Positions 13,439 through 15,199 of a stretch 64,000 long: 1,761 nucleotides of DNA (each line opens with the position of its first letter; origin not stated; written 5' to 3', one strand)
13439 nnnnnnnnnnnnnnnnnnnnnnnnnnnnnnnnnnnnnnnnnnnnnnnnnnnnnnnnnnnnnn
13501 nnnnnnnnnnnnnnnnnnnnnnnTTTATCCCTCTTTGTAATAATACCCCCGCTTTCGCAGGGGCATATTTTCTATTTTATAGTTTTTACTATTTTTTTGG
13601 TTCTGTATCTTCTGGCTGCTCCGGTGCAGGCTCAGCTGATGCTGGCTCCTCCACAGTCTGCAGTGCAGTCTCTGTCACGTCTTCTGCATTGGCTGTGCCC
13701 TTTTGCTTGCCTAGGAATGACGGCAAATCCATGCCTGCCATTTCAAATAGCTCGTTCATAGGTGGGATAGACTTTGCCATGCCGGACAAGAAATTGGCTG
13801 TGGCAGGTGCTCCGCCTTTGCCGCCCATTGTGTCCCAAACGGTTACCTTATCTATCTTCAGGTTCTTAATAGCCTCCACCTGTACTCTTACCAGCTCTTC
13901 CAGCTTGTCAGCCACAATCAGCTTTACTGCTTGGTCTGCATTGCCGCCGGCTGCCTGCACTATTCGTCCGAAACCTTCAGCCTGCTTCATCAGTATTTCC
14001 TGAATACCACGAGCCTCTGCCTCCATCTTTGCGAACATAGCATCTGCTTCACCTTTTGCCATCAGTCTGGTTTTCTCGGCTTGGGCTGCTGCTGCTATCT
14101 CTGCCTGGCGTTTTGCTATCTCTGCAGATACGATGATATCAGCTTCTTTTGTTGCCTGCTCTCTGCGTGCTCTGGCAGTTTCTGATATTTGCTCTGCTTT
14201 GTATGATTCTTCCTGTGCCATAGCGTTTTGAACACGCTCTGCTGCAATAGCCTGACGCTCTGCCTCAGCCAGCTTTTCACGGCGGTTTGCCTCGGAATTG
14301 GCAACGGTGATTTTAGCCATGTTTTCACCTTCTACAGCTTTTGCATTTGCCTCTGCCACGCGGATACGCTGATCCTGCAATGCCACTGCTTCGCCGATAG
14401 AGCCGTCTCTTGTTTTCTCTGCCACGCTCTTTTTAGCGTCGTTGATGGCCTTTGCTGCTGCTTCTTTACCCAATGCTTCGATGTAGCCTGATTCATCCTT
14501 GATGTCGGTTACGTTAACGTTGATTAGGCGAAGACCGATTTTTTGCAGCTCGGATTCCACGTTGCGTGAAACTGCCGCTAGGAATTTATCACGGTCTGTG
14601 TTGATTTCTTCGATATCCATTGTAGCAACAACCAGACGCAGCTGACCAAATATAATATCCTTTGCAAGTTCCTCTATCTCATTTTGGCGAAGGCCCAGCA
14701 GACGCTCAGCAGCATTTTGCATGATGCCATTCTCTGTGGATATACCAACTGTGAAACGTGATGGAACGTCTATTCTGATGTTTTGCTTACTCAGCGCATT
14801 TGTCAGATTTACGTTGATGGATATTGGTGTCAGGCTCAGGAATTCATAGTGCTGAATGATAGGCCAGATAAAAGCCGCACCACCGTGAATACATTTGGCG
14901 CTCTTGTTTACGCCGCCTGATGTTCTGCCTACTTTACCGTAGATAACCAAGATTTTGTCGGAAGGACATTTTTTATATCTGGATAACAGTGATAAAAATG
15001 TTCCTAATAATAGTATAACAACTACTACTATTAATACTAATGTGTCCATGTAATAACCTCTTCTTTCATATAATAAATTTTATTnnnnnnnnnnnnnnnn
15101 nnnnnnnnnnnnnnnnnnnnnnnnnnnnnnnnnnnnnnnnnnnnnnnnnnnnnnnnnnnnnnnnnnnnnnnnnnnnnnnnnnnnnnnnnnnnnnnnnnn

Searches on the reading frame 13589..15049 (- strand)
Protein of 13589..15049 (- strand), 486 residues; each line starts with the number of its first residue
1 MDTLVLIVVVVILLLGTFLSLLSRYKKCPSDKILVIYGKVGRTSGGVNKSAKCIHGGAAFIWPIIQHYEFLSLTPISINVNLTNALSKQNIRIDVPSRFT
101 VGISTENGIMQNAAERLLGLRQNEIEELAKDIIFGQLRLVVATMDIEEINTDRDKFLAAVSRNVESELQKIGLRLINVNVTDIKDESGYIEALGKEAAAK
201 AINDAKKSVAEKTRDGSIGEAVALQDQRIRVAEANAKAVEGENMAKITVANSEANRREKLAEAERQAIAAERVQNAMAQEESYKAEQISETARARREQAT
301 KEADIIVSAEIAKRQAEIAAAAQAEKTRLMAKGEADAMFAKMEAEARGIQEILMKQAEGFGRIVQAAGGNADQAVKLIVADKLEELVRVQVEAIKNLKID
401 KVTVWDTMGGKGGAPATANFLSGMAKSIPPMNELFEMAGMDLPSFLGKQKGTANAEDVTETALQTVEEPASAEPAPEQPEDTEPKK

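Call 74: search_protein_families(library=pfam, proteins=[window:13589-15049:-], max_evalue=0.01)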
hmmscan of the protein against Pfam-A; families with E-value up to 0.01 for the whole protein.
window:13589-15049:- (486 aa): 1 family
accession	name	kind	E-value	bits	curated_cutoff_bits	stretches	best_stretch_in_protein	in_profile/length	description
PF01145.31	Band_7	-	8.2e-29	101.3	23.6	1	31-213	6-175/176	SPFH domain / Band 7 family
